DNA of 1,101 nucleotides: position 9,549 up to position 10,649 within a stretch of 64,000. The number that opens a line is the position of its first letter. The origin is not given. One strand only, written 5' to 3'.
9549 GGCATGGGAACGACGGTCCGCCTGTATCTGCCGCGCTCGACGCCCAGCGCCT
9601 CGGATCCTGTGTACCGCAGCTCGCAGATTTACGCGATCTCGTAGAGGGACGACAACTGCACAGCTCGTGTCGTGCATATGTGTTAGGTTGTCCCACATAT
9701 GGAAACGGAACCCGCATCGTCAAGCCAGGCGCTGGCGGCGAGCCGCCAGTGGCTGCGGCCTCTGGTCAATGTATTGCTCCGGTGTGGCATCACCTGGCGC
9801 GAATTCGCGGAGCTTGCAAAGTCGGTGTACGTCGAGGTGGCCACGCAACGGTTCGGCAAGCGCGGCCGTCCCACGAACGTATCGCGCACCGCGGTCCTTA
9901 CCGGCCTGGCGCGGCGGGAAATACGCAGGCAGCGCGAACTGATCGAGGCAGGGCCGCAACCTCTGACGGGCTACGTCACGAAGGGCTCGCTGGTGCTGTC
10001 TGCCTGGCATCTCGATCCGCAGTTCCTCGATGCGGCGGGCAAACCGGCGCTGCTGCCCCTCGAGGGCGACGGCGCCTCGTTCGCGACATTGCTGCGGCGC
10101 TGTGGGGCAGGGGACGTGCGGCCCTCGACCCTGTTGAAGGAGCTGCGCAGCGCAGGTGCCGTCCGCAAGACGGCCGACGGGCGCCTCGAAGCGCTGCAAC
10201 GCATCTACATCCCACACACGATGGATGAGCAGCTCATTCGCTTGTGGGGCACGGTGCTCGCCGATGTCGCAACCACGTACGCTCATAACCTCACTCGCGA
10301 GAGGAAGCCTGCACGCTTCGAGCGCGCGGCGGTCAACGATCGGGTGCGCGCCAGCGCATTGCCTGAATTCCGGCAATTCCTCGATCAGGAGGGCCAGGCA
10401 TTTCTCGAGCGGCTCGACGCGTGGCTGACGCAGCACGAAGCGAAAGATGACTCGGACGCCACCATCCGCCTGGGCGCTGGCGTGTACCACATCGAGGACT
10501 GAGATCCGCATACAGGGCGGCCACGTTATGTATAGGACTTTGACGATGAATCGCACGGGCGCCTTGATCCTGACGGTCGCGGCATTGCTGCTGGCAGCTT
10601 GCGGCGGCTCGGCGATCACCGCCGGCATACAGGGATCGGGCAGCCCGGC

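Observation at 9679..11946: Uncharacterised two-gene cassette (HTH-like protein + six-module repeat lipoprotein) present twice in the window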

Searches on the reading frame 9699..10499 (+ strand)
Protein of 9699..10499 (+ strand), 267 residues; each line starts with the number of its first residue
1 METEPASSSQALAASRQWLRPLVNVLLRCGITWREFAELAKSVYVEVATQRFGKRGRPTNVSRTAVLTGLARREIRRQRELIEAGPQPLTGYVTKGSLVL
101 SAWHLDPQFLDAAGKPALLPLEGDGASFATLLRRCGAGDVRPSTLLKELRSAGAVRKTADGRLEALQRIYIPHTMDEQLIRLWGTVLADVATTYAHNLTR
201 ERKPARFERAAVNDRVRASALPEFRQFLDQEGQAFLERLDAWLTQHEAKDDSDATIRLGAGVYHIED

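Call 5: search_protein_families(library=pfam, proteins=[window:9699-10499:+], max_evalue=0.1)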
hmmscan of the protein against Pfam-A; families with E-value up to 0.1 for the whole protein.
window:9699-10499:+ (267 aa): 1 family
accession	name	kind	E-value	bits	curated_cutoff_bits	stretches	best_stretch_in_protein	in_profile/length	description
PF20112.4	DUF6502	-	2.2e-50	171.4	27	1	13-267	6-263/268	Family of unknown function (DUF6502)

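Call 11: find_homologous_proteins(query=window:9699-10499:+)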
Query window:9699-10499:+ (267 aa): 1441 proteins with E <= 0.001 among 8000 candidates; the best 120 are listed.
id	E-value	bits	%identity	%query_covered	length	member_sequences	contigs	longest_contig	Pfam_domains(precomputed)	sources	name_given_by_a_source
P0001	1.6e-164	564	96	100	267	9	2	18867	PF20112.5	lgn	-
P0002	1.6e-147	508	85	100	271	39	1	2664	PF20112.5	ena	-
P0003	1.2e-144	499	84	99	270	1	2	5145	PF20112.5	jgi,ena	-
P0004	1.4e-137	476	81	98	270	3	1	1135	PF20112.5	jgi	jgi:hypothetical protein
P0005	3.5e-137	474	80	98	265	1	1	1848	PF20112.5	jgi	jgi:Family of unknown function (DUF6502)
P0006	4.7e-137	474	79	99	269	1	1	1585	PF20112.5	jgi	jgi:hypothetical protein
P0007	1.3e-136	472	81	98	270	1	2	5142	PF20112.5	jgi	jgi:hypothetical protein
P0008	1.4e-136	472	80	99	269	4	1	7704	PF20112.5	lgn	-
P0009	7.3e-136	470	81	99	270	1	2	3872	PF20112.5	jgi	jgi:hypothetical protein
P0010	3.5e-135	468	79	98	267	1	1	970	PF20112.5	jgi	jgi:Family of unknown function (DUF6502)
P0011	2.4e-134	465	79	99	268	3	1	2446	PF20112.5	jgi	jgi:hypothetical protein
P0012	8.5e-133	460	78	99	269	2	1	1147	PF20112.5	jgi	jgi:Family of unknown function (DUF6502)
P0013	1.3e-132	459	78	99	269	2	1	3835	PF20112.5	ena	-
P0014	1.4e-132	459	76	100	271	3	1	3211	PF20112.5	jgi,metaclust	metaclust:\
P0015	1.4e-132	459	77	99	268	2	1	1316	PF20112.5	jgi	jgi:hypothetical protein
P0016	1.4e-132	459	78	99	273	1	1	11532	PF20112.5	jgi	jgi:hypothetical protein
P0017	6.8e-132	457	77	99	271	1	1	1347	PF20112.5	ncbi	-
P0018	7.4e-132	457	78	98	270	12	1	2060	PF20112.5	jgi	jgi:Family of unknown function (DUF6502)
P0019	7.4e-132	457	79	97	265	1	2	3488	PF20112.5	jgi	jgi:hypothetical protein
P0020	1.1e-131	456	77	98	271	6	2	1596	PF20112.5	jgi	jgi:hypothetical protein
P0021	8.7e-131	453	77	98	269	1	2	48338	PF20112.5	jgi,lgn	jgi:hypothetical protein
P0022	1.1e-130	453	80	95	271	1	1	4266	PF20112.5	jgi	jgi:hypothetical protein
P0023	1.2e-130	453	76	98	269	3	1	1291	PF20112.5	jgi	jgi:hypothetical protein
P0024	2.9e-130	452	77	98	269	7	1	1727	PF20112.5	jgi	jgi:hypothetical protein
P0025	3.9e-130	451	78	99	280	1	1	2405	PF20112.5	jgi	jgi:hypothetical protein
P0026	3.9e-130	451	77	99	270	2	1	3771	PF20112.5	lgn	-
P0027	4.4e-130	451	77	99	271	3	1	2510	PF20112.5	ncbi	-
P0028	5.2e-130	451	76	98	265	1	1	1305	PF20112.5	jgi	jgi:Family of unknown function (DUF6502)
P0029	7.5e-130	450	75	99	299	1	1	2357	PF20112.5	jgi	jgi:hypothetical protein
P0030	1.2e-129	450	77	98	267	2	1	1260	PF20112.5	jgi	jgi:hypothetical protein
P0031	1.6e-129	449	76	98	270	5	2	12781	PF20112.5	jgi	jgi:hypothetical protein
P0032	1.9e-129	449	75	98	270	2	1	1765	PF20112.5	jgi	jgi:hypothetical protein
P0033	3.5e-129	448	76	98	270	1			PF20112.5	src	-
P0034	3.8e-129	448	78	96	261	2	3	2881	PF20112.5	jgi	jgi:hypothetical protein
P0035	4.9e-129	448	74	100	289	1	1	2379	PF20112.5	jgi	jgi:hypothetical protein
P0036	7.0e-129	447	76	98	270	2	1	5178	PF20112.5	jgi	jgi:hypothetical protein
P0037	7.4e-129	447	76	98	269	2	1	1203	PF20112.5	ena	-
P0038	8.6e-129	447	75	99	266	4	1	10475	PF20112.5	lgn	-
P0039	1.1e-128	446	75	99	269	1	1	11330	PF20112.5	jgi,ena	jgi:hypothetical protein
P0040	1.3e-128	446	76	98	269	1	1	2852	PF20112.5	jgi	jgi:hypothetical protein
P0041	1.6e-128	446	75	99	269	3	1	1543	PF20112.5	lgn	-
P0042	2.1e-128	446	78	96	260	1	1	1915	PF20112.5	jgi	-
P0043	2.3e-128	445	76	98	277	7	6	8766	PF20112.5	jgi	jgi:hypothetical protein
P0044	2.4e-128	445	76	98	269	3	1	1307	PF20112.5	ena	-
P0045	2.6e-128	445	75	98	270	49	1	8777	PF20112.5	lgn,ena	-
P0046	2.9e-128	445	74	98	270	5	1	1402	PF20112.5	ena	-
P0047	3.1e-128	445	76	98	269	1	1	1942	PF20112.5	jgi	jgi:hypothetical protein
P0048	4.0e-128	445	75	98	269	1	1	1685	PF20112.5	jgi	jgi:hypothetical protein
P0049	6.1e-128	444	76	98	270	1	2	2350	PF20112.5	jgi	jgi:hypothetical protein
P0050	1.1e-127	443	76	98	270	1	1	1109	PF20112.5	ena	-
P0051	1.4e-127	443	76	98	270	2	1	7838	PF20112.5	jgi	-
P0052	1.8e-127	443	75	98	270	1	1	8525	PF20112.5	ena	-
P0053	1.8e-127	443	77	99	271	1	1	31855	PF20112.5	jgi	jgi:hypothetical protein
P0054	1.9e-127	442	76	98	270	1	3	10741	PF20112.5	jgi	jgi:hypothetical protein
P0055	2.3e-127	442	76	98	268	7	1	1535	PF20112.5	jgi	jgi:hypothetical protein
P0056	2.4e-127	442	75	98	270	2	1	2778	PF20112.5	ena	-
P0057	2.8e-127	442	76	96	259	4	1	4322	PF20112.5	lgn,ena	-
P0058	5.7e-127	441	74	98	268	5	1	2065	PF20112.5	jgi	jgi:hypothetical protein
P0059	6.3e-127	441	74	98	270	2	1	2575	PF20112.5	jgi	-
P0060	6.5e-127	441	75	98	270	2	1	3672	PF20112.5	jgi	jgi:hypothetical protein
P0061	7.0e-127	441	74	98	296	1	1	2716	PF20112.5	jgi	jgi:Family of unknown function (DUF6502)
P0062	7.5e-127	441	75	98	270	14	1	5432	PF20112.5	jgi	-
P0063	7.7e-127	440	75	98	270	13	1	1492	PF20112.5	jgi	jgi:hypothetical protein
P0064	8.3e-127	440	75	98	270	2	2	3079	PF20112.5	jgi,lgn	jgi:hypothetical protein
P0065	9.2e-127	440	75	98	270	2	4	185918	PF20112.5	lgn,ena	-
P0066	1.1e-126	440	74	99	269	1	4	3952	PF20112.5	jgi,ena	-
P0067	1.1e-126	440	75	98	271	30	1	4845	PF20112.5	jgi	-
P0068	1.3e-126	440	75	98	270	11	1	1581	PF20112.5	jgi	jgi:hypothetical protein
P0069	1.5e-126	440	74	98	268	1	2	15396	PF20112.5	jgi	jgi:hypothetical protein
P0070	1.6e-126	439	75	98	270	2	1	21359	PF20112.5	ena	-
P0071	1.6e-126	439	75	98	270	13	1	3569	PF20112.5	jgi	jgi:hypothetical protein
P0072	1.6e-126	439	76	98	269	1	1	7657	PF20112.5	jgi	jgi:hypothetical protein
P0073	1.7e-126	439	74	98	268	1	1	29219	PF20112.5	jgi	jgi:hypothetical protein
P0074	1.7e-126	439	74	98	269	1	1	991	PF20112.5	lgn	-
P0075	1.8e-126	439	75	98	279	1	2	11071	PF20112.5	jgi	jgi:hypothetical protein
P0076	1.9e-126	439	74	98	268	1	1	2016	PF20112.5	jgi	-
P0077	1.9e-126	439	74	99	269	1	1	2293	PF20112.5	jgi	jgi:hypothetical protein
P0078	1.9e-126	439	74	98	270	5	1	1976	PF20112.5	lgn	-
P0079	2.0e-126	439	74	98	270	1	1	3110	PF20112.5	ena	-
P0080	2.5e-126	439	75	98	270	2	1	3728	PF20112.5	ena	-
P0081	2.7e-126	439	75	99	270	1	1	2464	PF20112.5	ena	-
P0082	2.9e-126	439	75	98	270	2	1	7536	PF20112.5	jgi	-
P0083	3.4e-126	438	74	99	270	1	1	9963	PF20112.5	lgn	-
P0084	4.1e-126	438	75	96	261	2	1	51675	PF20112.5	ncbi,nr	ncbi:MAG: hypothetical protein JWN85_810 [Gammaproteobacteria bacterium]|nr:hypothetical protein [Ga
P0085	4.4e-126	438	77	96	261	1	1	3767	PF20112.5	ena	-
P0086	4.4e-126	438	74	99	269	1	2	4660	PF20112.5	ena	-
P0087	5.0e-126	438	73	98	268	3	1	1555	PF20112.5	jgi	jgi:hypothetical protein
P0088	5.7e-126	438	74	98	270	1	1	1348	PF20112.5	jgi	jgi:hypothetical protein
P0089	6.4e-126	437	75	98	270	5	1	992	PF20112.5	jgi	jgi:hypothetical protein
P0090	7.8e-126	437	76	96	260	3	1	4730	PF20112.5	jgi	jgi:hypothetical protein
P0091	8.9e-126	437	75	98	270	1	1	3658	PF20112.5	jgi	jgi:hypothetical protein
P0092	9.2e-126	437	74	98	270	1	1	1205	PF20112.5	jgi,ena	-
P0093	1.0e-125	437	75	98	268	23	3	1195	PF20112.5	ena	-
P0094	1.1e-125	437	75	97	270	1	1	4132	PF20112.5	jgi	jgi:hypothetical protein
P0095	1.9e-125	436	73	98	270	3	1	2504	PF20112.5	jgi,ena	-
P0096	2.2e-125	436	74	98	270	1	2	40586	PF20112.5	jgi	jgi:uncharacterized protein DUF6502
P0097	2.2e-125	436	72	98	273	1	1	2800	PF20112.5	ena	-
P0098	3.0e-125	435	74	99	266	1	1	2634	PF20112.5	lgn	-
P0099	5.5e-125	434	74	98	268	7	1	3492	PF20112.5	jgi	-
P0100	9.7e-125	434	73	98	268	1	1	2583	PF20112.5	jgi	jgi:hypothetical protein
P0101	9.7e-125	434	74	98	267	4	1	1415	PF20112.5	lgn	-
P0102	1.1e-124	433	74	98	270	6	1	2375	PF20112.5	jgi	-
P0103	1.8e-124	433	73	98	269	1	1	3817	PF20112.5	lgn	-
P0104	1.8e-124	433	73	98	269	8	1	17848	PF20112.5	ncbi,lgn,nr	ncbi:MAG: hypothetical protein IRZ28_13800 [Steroidobacteraceae bacterium]|nr:hypothetical protein [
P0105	2.1e-124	433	73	98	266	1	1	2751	PF20112.5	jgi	jgi:hypothetical protein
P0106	3.0e-124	432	74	99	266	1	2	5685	PF20112.5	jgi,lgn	jgi:hypothetical protein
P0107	5.1e-124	431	74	98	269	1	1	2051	PF20112.5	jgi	jgi:hypothetical protein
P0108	5.7e-124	431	78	92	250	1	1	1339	PF20112.5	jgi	jgi:hypothetical protein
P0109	6.9e-124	431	73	98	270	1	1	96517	PF20112.5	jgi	jgi:hypothetical protein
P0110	7.5e-124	431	74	98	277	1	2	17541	PF20112.5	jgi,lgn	jgi:hypothetical protein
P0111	8.0e-124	431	74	99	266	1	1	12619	PF20112.5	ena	-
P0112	9.2e-124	430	73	98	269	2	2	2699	PF20112.5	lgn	-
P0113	1.3e-123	430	74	98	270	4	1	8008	PF20112.5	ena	-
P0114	1.5e-123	430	76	98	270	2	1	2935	PF20112.5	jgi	jgi:hypothetical protein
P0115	1.7e-123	430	72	99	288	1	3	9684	PF20112.5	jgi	jgi:hypothetical protein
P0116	2.5e-123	429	72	98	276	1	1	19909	PF20112.5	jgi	jgi:hypothetical protein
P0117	3.4e-123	429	73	98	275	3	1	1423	PF20112.5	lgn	-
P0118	3.7e-123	428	73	98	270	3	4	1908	PF20112.5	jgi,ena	-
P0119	3.8e-123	428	75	98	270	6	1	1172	PF20112.5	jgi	jgi:hypothetical protein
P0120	3.9e-123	428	73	98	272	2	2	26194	PF20112.5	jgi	jgi:hypothetical protein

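Call 14: find_related_loci(query=A1, collection=genome_contigs, flank=10000)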
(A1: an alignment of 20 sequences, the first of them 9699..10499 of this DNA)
Query A1 (267 aa) in genome_contigs; peptide patterns used: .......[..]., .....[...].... (x = any residue, [..] = any of these).
82 stretches matched a pattern; 64 encode a relative of the query (tblastn E <= 1e-3); 64 distinct loci.
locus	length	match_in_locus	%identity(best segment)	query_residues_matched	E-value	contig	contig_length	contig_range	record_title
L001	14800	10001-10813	76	1-267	3e-135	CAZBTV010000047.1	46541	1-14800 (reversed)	MAG TPA_asm: uncultured Steroidobacteraceae bacterium isolate SRP272529_co1_105 genome assembly, contig: NODE_967_length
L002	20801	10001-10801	76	6-267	3e-134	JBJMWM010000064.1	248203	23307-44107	MAG: Steroidobacteraceae bacterium isolate H2_18_all_fractions_metab_conc_22_61_13 k255_5886493, whole genome shotgun se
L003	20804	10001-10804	74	5-267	4e-133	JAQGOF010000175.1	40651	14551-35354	MAG: Gammaproteobacteria bacterium isolate RYN_606 scaffold_2115637, whole genome shotgun sequence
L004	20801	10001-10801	74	6-267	1e-131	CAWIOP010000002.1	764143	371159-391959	MAG: uncultured Gammaproteobacteria bacterium isolate MFD01561.bin.2.37 genome assembly, contig: contig_18815, whole gen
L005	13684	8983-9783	77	6-267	1e-131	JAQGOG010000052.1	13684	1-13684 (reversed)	MAG: Gammaproteobacteria bacterium isolate RYN_607 scaffold_216394, whole genome shotgun sequence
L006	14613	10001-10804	72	6-267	3e-131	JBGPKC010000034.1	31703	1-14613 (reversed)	MAG: Steroidobacteraceae bacterium isolate OBJ_0618_7090110_295 k141_4317472_length_31703_cov_37.6151, whole genome shot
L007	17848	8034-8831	73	6-267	4e-130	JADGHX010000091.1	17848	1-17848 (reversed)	MAG: Steroidobacteraceae bacterium isolate HOG51 NODE_1833_length_17848_cov_13.582005, whole genome shotgun sequence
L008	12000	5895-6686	73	6-267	9e-128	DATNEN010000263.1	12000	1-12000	MAG TPA_asm: Steroidobacteraceae bacterium isolate SMAG_U11269 k141_2475762, whole genome shotgun sequence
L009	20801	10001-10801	72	6-267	9e-128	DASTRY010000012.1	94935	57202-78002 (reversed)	MAG TPA_asm: Steroidobacteraceae bacterium isolate SMAG_U2266 k141_1350909, whole genome shotgun sequence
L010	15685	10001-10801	72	6-267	2e-127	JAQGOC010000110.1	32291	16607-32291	MAG: Gammaproteobacteria bacterium isolate RYN_603 scaffold_1786021, whole genome shotgun sequence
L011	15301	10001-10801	71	6-267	2e-126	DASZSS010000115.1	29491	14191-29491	MAG TPA_asm: Steroidobacteraceae bacterium isolate SMAG_U6056 k141_452240, whole genome shotgun sequence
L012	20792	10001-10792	72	6-267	9e-126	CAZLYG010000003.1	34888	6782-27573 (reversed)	MAG TPA_asm: uncultured Steroidobacteraceae bacterium isolate SRP272529_co2_321 genome assembly, contig: NODE_1796_lengt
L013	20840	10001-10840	66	6-267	4e-124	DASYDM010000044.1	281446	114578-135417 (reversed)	MAG TPA_asm: Steroidobacteraceae bacterium isolate SMAG_U4959 k141_3569234, whole genome shotgun sequence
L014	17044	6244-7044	71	6-267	1e-123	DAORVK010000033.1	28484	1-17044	MAG TPA_asm: Steroidobacteraceae bacterium isolate AMR_MDS_5241 NODE_572_length_28484_cov_12.380738, whole genome shotgu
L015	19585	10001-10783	70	10-267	2e-123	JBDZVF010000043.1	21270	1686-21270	MAG: Pseudomonadota bacterium isolate PE_dung25 NODE_933_length_21270, whole genome shotgun sequence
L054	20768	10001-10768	39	12-266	2e-50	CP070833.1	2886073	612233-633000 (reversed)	MAG: Gammaproteobacteria bacterium isolate bin107 chromosome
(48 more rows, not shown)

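Call 22: search_protein_families(library=ncbifam, proteins=[window:9699-10499:+], max_evalue=0.1)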
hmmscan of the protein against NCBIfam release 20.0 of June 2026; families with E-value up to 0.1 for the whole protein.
window:9699-10499:+ (267 aa): 0 families

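Call 23: search_solved_structures(query=A1, max_evalue=10, show_alignments=2)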
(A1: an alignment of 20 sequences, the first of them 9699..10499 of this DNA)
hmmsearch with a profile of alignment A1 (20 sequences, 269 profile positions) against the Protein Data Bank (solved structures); distinct sequences matched with E-value up to 10: 0.
